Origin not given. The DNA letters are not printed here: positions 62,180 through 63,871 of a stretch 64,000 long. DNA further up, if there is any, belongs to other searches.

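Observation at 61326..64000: Candidate novel synthase-dependent exopolysaccharide system (SDR epimerase + atypical GT2 + secreted TPR)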

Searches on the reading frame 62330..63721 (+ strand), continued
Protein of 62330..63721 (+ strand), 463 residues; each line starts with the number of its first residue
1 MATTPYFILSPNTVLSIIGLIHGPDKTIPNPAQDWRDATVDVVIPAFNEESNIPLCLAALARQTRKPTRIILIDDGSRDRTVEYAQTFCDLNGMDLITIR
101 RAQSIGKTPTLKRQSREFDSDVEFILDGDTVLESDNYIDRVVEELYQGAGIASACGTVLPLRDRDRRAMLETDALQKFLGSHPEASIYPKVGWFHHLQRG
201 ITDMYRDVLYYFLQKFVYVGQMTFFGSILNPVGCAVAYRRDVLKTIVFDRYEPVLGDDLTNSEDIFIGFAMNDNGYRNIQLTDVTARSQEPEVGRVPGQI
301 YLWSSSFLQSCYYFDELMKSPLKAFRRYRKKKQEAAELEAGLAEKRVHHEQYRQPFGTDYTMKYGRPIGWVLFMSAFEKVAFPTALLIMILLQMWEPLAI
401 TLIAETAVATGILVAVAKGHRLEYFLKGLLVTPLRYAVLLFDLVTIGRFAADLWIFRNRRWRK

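Call 22: find_homologous_proteins(query=L001:11389-13707:+, max_evalue=0.00001)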
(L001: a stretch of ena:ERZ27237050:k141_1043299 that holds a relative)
Query L001:11389-13707:+ (773 aa): 204 proteins with E <= 0.00001 among 8000 candidates; the best 120 are listed.
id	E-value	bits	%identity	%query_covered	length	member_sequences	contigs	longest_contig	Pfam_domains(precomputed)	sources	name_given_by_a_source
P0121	0.0e+0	1618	93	99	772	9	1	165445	PF13431.13,PF23914.2,PF13414.13,PF13176.13,PF12569.15,PF13428.13,PF14559.13,PF13371.13,PF00515.35,PF13424.13,PF13432.13,PF13181.13,PF07719.24,PF13174.13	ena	-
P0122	0.0e+0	1588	91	100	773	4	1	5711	PF14559.13,PF13431.13,PF23914.2,PF13414.13,PF13371.13,PF00515.35,PF13432.13,PF13428.13,PF13181.13,PF07719.24,PF13174.13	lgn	-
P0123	0.0e+0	1560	89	100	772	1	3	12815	PF13431.13,PF23914.2,PF13414.13,PF13176.13,PF12569.15,PF13428.13,PF25064.2,PF14559.13,PF13371.13,PF00515.35,PF13424.13,PF13432.13,PF13181.13,PF07719.24,PF13174.13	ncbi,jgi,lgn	-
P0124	0.0e+0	1546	89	100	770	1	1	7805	PF13431.13,PF23914.2,PF13414.13,PF13176.13,PF13428.13,PF14559.13,PF24575.2,PF13371.13,PF00515.35,PF12895.14,PF13424.13,PF13432.13,PF13181.13,PF07719.24,PF13174.13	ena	-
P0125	0.0e+0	1528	87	100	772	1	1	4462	PF13431.13,PF23914.2,PF13414.13,PF13176.13,PF12569.15,PF13428.13,PF14559.13,PF13371.13,PF00515.35,PF13432.13,PF13181.13,PF07719.24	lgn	-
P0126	0.0e+0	1523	87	100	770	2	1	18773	PF13431.13,PF23914.2,PF13414.13,PF13176.13,PF12569.15,PF13428.13,PF25064.2,PF14559.13,PF13371.13,PF00515.35,PF12895.14,PF13424.13,PF13432.13,PF13181.13,PF07719.24,PF13174.13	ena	-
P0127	0.0e+0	1518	87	100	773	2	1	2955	PF13431.13,PF23914.2,PF13414.13,PF13176.13,PF12569.15,PF13428.13,PF25064.2,PF14559.13,PF13371.13,PF00515.35,PF13424.13,PF13432.13,PF13181.13,PF07719.24,PF13174.13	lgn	-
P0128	0.0e+0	1510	87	100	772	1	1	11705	PF13431.13,PF23914.2,PF13414.13,PF13176.13,PF12569.15,PF13428.13,PF14559.13,PF13371.13,PF00515.35,PF13424.13,PF13432.13,PF13181.13,PF07719.24,PF13174.13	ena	-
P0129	0.0e+0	1487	85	100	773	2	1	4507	PF14559.13,PF13431.13,PF23914.2,PF13414.13,PF13371.13,PF00515.35,PF12569.15,PF13432.13,PF13428.13,PF13181.13,PF07719.24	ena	-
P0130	0.0e+0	1446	83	100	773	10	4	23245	PF13431.13,PF23914.2,PF13414.13,PF13176.13,PF12569.15,PF13428.13,PF14559.13,PF13371.13,PF00515.35,PF13432.13,PF13429.13,PF13181.13,PF07719.24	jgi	jgi:tetratricopeptide (TPR) repeat protein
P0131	0.0e+0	1445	83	97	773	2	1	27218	PF13431.13,PF23914.2,PF13414.13,PF12569.15,PF13428.13,PF14559.13,PF13371.13,PF00515.35,PF13432.13,PF13181.13,PF07719.24,PF13174.13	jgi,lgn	jgi:cytochrome c-type biogenesis protein CcmH/NrfG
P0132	0.0e+0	1439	84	100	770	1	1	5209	PF14559.13,PF23914.2,PF13414.13,PF13371.13,PF12569.15,PF13432.13,PF13428.13,PF13181.13,PF07719.24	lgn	-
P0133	0.0e+0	1439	82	100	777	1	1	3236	PF13431.13,PF23914.2,PF13414.13,PF13176.13,PF12569.15,PF13428.13,PF14559.13,PF13371.13,PF00515.35,PF13432.13,PF13181.13,PF07719.24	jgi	jgi:tetratricopeptide (TPR) repeat protein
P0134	0.0e+0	1428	82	100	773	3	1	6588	PF13431.13,PF23914.2,PF13414.13,PF13176.13,PF12569.15,PF13428.13,PF14559.13,PF13371.13,PF00515.35,PF12895.14,PF13432.13,PF13181.13,PF07719.24,PF13174.13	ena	-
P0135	0.0e+0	1426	82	100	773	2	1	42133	PF13431.13,PF23914.2,PF13414.13,PF13176.13,PF13428.13,PF14559.13,PF21197.4,PF13371.13,PF00515.35,PF13432.13,PF13181.13,PF07719.24,PF13174.13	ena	-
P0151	0.0e+0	1374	79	100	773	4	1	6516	PF13431.13,PF23914.2,PF13414.13,PF13428.13,PF14559.13,PF21197.4,PF13371.13,PF00515.35,PF13432.13,PF13181.13,PF07719.24,PF13174.13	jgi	jgi:tetratricopeptide (TPR) repeat protein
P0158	0.0e+0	1364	79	100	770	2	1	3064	PF13431.13,PF23914.2,PF25062.2,PF13414.13,PF13176.13,PF13428.13,PF14559.13,PF21197.4,PF13371.13,PF00515.35,PF13424.13,PF13432.13,PF13181.13,PF14561.13,PF07719.24,PF13174.13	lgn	-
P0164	0.0e+0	1349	79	100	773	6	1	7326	PF13431.13,PF23914.2,PF13414.13,PF12569.15,PF13428.13,PF14559.13,PF21197.4,PF13371.13,PF00515.35,PF13432.13,PF13181.13,PF07719.24,PF13174.13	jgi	jgi:tetratricopeptide (TPR) repeat protein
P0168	0.0e+0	1341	79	100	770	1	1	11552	PF13431.13,PF23914.2,PF13414.13,PF13176.13,PF13428.13,PF14559.13,PF21197.4,PF13371.13,PF00515.35,PF13432.13,PF13181.13,PF07719.24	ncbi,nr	ncbi:MAG: tetratricopeptide repeat protein [Hydrogenophilales bacterium]|nr:tetratricopeptide repeat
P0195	0.0e+0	1141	67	98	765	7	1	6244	PF13431.13,PF23914.2,PF13414.13,PF13428.13,PF14559.13,PF21197.4,PF13371.13,PF00515.35,PF13424.13,PF13432.13,PF13181.13,PF07719.24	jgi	-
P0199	0.0e+0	1099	84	74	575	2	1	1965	PF14559.13,PF23914.2,PF21197.4,PF13371.13,PF00515.35,PF12569.15,PF13432.13,PF13428.13,PF13181.13,PF07719.24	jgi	jgi:tetratricopeptide (TPR) repeat protein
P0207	0.0e+0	1034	60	100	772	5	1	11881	PF13431.13,PF23914.2,PF13414.13,PF12569.15,PF13428.13,PF14559.13,PF21197.4,PF13371.13,PF00515.35,PF13432.13,PF07719.24,PF13174.13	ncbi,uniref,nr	ncbi:tetratricopeptide repeat protein [Extensimonas sp. H3M7-6]|uniref:tetratricopeptide repeat prot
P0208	3.3e-297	1006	59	99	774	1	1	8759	PF05843.21,PF23914.2,PF22890.2,PF13428.13,PF23241.2,PF25064.2,PF14559.13,PF21197.4,PF13371.13,PF23240.2,PF13432.13,PF13181.13,PF07719.24,PF13174.13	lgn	-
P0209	1.4e-291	988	70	72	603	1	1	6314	PF14559.13,PF23914.2,PF21197.4,PF13414.13,PF13371.13,PF00515.35,PF13432.13,PF13428.13,PF07719.24,PF13174.13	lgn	-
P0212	7.0e-288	976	68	72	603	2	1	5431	PF14559.13,PF23914.2,PF21197.4,PF13414.13,PF13371.13,PF00515.35,PF13432.13,PF13428.13,PF13181.13,PF07719.24,PF13174.13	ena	-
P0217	4.0e-281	953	68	71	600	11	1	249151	PF14559.13,PF23914.2,PF21197.4,PF13371.13,PF13432.13,PF13428.13,PF07719.24,PF13174.13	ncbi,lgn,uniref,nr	ncbi:MAG: tetratricopeptide repeat protein [Thiobacillus sp.]|uniref:tetratricopeptide repeat protei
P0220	3.2e-279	947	58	100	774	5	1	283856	PF13431.13,PF23914.2,PF25062.2,PF13414.13,PF12569.15,PF13428.13,PF14559.13,PF21197.4,PF13371.13,PF00515.35,PF12895.14,PF23240.2,PF13432.13,PF09295.17,PF13181.13,PF07719.24,PF13174.13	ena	-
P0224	8.4e-277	939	66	72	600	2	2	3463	PF14559.13,PF23914.2,PF21197.4,PF13371.13,PF13432.13,PF13428.13,PF07719.24,PF13174.13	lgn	-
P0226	1.5e-275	935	68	71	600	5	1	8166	PF14559.13,PF23914.2,PF21197.4,PF13371.13,PF13432.13,PF13428.13,PF07719.24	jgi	-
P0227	1.8e-275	935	68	71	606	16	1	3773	PF14559.13,PF21197.4,PF13414.13,PF13371.13,PF13176.13,PF13432.13,PF13428.13,PF07719.24,PF13174.13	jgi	jgi:tetratricopeptide (TPR) repeat protein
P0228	1.4e-272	925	57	97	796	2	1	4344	PF13431.13,PF23914.2,PF13414.13,PF13176.13,PF12569.15,PF13428.13,PF14559.13,PF21197.4,PF13371.13,PF00515.35,PF13432.13,PF13181.13,PF14561.13,PF07719.24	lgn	-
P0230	5.8e-270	916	56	99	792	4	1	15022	PF13431.13,PF23914.2,PF12569.15,PF13428.13,PF14559.13,PF21197.4,PF13371.13,PF00515.35,PF13432.13,PF13181.13,PF14561.13,PF07719.24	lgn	-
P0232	1.5e-257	875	67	71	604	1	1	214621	PF14559.13,PF23914.2,PF21197.4,PF13414.13,PF13371.13,PF00515.35,PF13176.13,PF13432.13,PF13428.13,PF07719.24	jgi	jgi:tetratricopeptide (TPR) repeat protein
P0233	2.3e-256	871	65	71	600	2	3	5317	PF23914.2,PF13414.13,PF13176.13,PF13428.13,PF14559.13,PF21197.4,PF13371.13,PF00515.35,PF13432.13,PF13429.13,PF07719.24,PF13174.13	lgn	-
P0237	4.3e-253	861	67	65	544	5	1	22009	PF14559.13,PF13431.13,PF23914.2,PF21197.4,PF13371.13,PF13432.13,PF13428.13,PF07719.24,PF13174.13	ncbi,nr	ncbi:MAG: hypothetical protein B7X93_03715 [Hydrogenophilales bacterium 17-61-9]|nr:MAG: hypothetica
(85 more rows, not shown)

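Call 32: predict_structure(alignment_id=A1)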
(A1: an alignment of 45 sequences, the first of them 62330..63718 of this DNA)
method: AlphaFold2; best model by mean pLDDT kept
length: 463 residues; sequences in the alignment: 45
mean_pLDDT: 76.2   pTM: 0.81
mean pLDDT of the five models: 76.2, 73.3, 72.7, 71.8, 64.3
residues with pLDDT >= 90: 113; 70-90: 211; 50-70: 93; < 50: 46
segments of 3 or more residues with pLDDT < 50: 1-9, 292-303, 315-323, 341-349
pLDDT, mean of each block of 10 residues (from residue 1): 36 72 66 86 90 95 94 88 96 94 78 68 92 96 86 89 88 93 86 76 83 83 74 83 82 65 67 79 88 47 51 47 54 57 42 56 56 69 85 91 86 86 90 80 75 73 47
secondary structure, 60 per line:
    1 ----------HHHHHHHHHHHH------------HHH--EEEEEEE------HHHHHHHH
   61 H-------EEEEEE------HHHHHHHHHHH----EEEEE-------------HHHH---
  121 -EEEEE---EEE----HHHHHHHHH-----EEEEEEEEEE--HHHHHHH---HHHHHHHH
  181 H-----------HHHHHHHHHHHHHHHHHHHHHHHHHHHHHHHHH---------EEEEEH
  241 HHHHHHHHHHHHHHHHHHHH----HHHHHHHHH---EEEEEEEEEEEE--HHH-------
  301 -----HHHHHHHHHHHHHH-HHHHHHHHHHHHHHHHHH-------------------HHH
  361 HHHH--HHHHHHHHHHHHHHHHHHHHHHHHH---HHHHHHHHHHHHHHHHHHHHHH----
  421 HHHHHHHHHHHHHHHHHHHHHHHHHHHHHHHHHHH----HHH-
elements in order: H11-22 E40-46 H53-61 E69-74 H81-91 E96-100 H114-117 E122-126 E130-132 H137-145 E151-160 H163-169 H173-181 H193-225 E235-239 H240-260 H265-273 E277-288 H306-319 H321-338 H358-364 H367-391 H395-416 H421-455

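Call 35: fold_search(model_id=the predicted structure, library=pdb)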
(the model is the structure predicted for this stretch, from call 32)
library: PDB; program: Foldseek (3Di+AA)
matches with E <= 10: 1298; with E <= 0.001: 262
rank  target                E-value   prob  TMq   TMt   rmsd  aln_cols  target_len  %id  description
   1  4p00_A                3.5e-09  1.00  0.45  0.31  11.1       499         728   15  Bacterial Cellulose Synthase in complex with cyclic-di-GMP and UDP (released 2014-04-09)
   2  7sp7_A                4.3e-09  1.00  0.51  0.48   8.5       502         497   14  Chlorella virus hyaluronan synthase inhibited by UDP (released 2022-04-06)
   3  2z86_A                6.3e-09  1.00  0.35  0.29   8.4       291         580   16  Crystal structure of chondroitin polymerase from Escherichia coli strain K4 (K4CP) complexed with UDP-GlcUA and UDP (released 2008-09-16)
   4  2z86_B                6.3e-09  1.00  0.34  0.27   9.2       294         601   17  Crystal structure of chondroitin polymerase from Escherichia coli strain K4 (K4CP) complexed with UDP-GlcUA and UDP (released 2008-09-16)
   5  9yq2_A                7.8e-09  1.00  0.52  0.50   7.9       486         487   15  Chlorella virus hyaluronan synthase bound to DDM (released 2025-12-10)
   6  6yv7_B                7.8e-09  1.00  0.43  0.57  10.1       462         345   14  Mannosyltransferase PcManGT from Pyrobaculum calidifontis (released 2020-07-22)
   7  8smn_A                7.8e-09  1.00  0.44  0.40  10.5       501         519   13  Xenopus laevis hyaluronan synthase 1, nascent HA polymer bound state (released 2024-05-01)
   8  8sne_A                9.1e-09  1.00  0.52  0.50   9.6       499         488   13  Chlorella virus Hyaluronan Synthase bound to GlcA extended GlcNAc primer and UDP (released 2024-05-01)
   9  7sp8_A                1.1e-08  1.00  0.52  0.49   9.3       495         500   16  Chlorella virus Hyaluronan Synthase bound to UDP-GlcNAc (released 2022-04-06)
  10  8snc_A                1.3e-08  1.00  0.53  0.50   8.5       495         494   13  Chlorella virus Hyaluronan Synthase bound to GlcA extended GlcNAc primer (released 2024-05-01)
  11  2z87_B                1.3e-08  1.00  0.34  0.27  10.3       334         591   16  Crystal structure of chondroitin polymerase from Escherichia coli strain K4 (K4CP) complexed with UDP-GalNAc and UDP (released 2008-09-16)
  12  6yv7_A                1.5e-08  1.00  0.45  0.58  12.2       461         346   14  Mannosyltransferase PcManGT from Pyrobaculum calidifontis (released 2020-07-22)
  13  9yq4_A                1.7e-08  1.00  0.49  0.47   9.7       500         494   14  Chlorella virus hyaluronan synthase bound to a proofreading UDP-GlcA (released 2025-12-10)
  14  9kqc_A                2.4e-08  1.00  0.53  0.49   9.1       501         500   16  Chlorella virus Hyaluronan Synthase bound to VNAR (released 2025-05-14)
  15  8smp_A                3.1e-08  1.00  0.39  0.35   7.7       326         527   16  Xenopus laevis hyaluronan synthase 1, UDP-bound, gating loop inserted state (released 2024-05-01)
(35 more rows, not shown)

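Call 38: search_protein_families(library=pfam, proteins=[L034:11393-12415:+, L034:12412-13515:+, L043:3864-5147:+, L043:5172-7001:+, L037:14382-15662:+, L037:15779-16729:+, L045:6985-7857:+, L027:1095-3656:+, L034:13966-15780:+, L045:39-1433:+], max_evalue=0.001)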
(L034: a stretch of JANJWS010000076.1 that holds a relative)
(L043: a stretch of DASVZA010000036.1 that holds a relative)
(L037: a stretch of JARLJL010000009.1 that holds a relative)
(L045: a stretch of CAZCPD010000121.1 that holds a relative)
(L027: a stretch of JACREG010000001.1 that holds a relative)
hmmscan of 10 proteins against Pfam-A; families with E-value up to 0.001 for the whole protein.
L034:11393-12415:+ (340 aa): 1 family
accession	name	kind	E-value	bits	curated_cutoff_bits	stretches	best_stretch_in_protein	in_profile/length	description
PF02547.20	Queuosine_synth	-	2.5e-132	441.3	25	1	4-335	2-322/322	Queuosine biosynthesis protein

L034:12412-13515:+ (367 aa): 1 family
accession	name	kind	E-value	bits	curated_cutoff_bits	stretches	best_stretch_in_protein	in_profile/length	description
PF01702.25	TGT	-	2.2e-165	550.5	26.3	1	11-361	2-353/357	Queuine tRNA-ribosyltransferase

L043:3864-5147:+ (427 aa): 5 families
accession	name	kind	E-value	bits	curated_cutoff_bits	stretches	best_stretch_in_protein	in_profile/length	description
PF03721.20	UDPG_MGDP_dh_N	-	2.7e-30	105.8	27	1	3-178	1-182/187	UDP-glucose/GDP-mannose dehydrogenase family, NAD binding domain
PF00984.24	UDPG_MGDP_dh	-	3.8e-25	88.2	25.4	1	199-287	2-93/94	UDP-glucose/GDP-mannose dehydrogenase family, central domain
PF03720.21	UDPG_MGDP_dh_C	-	1.8e-24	86.5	30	1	315-413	2-102/103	UDP-glucose/GDP-mannose dehydrogenase family, UDP binding domain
PF03446.21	NAD_binding_2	-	9.4e-06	26.2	21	1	4-126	1-103/161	NAD binding domain of 6-phosphogluconate dehydrogenase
PF01210.29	NAD_Gly3P_dh_N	-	2.8e-05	24.6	23.1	1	4-82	1-79/158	NAD-dependent glycerol-3-phosphate dehydrogenase N-terminus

L043:5172-7001:+ (609 aa): 3 families
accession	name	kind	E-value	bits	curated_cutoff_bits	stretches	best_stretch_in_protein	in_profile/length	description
PF01380.27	SIS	-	2e-59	199.6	25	2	288-417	2-130/131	SIS domain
PF13522.11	GATase_6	-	1.6e-16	60.9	27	1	65-192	11-129/130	Glutamine amidotransferase domain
PF13537.11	GATase_7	-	8.5e-13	48.8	25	1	80-198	9-122/123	Glutamine amidotransferase domain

L037:14382-15662:+ (426 aa): 3 families
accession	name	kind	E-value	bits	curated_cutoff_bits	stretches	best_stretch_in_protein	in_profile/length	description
PF03721.20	UDPG_MGDP_dh_N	-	8.2e-28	97.7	27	1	3-176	2-181/187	UDP-glucose/GDP-mannose dehydrogenase family, NAD binding domain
PF00984.24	UDPG_MGDP_dh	-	6.1e-25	87.6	25.4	1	198-286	2-93/94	UDP-glucose/GDP-mannose dehydrogenase family, central domain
PF03720.21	UDPG_MGDP_dh_C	-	4.4e-21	75.6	30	1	314-409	2-99/103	UDP-glucose/GDP-mannose dehydrogenase family, UDP binding domain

L037:15779-16729:+ (316 aa): 1 family
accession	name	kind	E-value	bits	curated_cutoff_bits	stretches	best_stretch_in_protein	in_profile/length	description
PF03547.23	Mem_trans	-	5.6e-19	68.4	25.7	2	42-142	32-133/343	Membrane transport protein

L045:6985-7857:+ (290 aa): 1 family
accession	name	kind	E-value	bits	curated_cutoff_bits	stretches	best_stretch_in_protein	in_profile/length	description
PF01522.26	Polysacc_deac_1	-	6.4e-16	58.9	23.1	1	111-249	4-123/124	Polysaccharide deacetylase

L027:1095-3656:+ (853 aa): 2 families
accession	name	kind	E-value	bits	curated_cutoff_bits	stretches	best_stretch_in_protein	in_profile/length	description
PF11897.13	DUF3417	-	2.1e-31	109.1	25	1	14-123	1-109/109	Protein of unknown function (DUF3417)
PF00343.26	Phosphorylase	-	1.3e-19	70.5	27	1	273-624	219-579/713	Carbohydrate phosphorylase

L034:13966-15780:+ (604 aa): 6 families
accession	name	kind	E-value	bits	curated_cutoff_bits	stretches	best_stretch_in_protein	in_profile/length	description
PF13721.11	SecD-TM1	-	5.5e-39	133.2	30.5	1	1-103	1-103/103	SecD export protein N-terminal TM region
PF22599.2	SecDF_P1_head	-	6e-38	129.7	27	1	308-420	5-114/114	SecDF, P1 head subdomain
PF21760.3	SecD_1st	-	1.1e-27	95.6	27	1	229-288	1-60/60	Protein translocase subunit SecDF, P1 domain, N-terminal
PF02355.23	SecD_SecF_C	-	1.4e-16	60.9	20.5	1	422-590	13-184/189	Protein export membrane protein SecD/SecF, C-terminal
PF03176.21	MMPL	-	6.3e-10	38.9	20.5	1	458-591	173-301/333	MMPL family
PF07549.19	Sec_GG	-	2.1e-06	27.5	20.3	1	115-141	2-28/28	SecD/SecF GG Motif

L045:39-1433:+ (464 aa): 1 family
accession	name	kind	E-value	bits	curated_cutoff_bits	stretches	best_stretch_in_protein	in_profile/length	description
PF13609.12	Porin_4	-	5.4e-11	43.3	27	1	47-418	1-306/310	Gram-negative porin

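Call 39: predict_structure(alignment_id=A2)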
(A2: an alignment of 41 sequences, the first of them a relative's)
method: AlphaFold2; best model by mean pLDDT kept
length: 772 residues; sequences in the alignment: 41
mean_pLDDT: 92.2   pTM: 0.74
mean pLDDT of the five models: 92.2, 91.1, 90.8, 90.3, 89.4
residues with pLDDT >= 90: 654; 70-90: 86; 50-70: 17; < 50: 15
segments of 3 or more residues with pLDDT < 50: 1-4, 10-20
pLDDT, mean of each block of 10 residues (from residue 1): 51 42 82 91 91 91 92 94 94 95 94 95 94 94 96 93 95 94 94 95 92 93 94 93 93 96 92 85 97 97 93 98 96 97 96 96 97 96 97 95 97 97 92 98 96 96 94 94 93 92 96 97 90 94 97 97 91 97 97 94 93 98 96 94 96 94 96 77 88 95 93 90 93 90 94 64 95 92
secondary structure, 60 per line:
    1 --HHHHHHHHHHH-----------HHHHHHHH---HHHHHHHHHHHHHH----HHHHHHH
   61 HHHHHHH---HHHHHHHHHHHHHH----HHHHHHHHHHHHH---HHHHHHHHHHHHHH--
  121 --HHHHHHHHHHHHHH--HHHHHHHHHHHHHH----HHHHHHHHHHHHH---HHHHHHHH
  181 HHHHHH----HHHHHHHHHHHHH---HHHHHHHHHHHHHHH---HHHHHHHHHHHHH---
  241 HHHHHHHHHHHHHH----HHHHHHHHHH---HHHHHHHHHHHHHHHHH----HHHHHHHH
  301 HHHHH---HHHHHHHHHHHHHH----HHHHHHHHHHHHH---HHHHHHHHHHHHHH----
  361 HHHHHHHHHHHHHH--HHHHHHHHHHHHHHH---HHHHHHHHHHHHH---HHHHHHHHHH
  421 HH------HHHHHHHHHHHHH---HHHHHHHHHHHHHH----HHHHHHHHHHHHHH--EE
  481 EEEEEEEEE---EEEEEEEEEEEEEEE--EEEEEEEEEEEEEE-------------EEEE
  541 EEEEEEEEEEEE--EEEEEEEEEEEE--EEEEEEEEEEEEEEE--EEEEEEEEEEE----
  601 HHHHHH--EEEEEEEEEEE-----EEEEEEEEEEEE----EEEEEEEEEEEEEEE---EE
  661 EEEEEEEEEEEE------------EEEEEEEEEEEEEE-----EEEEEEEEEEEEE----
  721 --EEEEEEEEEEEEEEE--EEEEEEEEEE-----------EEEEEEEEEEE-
elements in order (helices of 4 or more, strands of 3 or more residues): H3-13 H25-32 H36-49 H54-67 H71-84 H89-101 H105-118 H123-136 H139-152 H157-169 H173-186 H191-203 H207-221 H225-237 H241-254 H259-268 H272-288 H293-305 H309-322 H327-339 H343-356 H361-374 H377-391 H395-407 H411-422 H429-441 H445-458 H463-476 E479-489 E493-507 E510-523 E537-552 E555-566 E569-583 E586-596 H601-606 E609-619 E625-636 E641-655 E659-672 E685-698 E704-716 E723-737 E740-749 E761-771
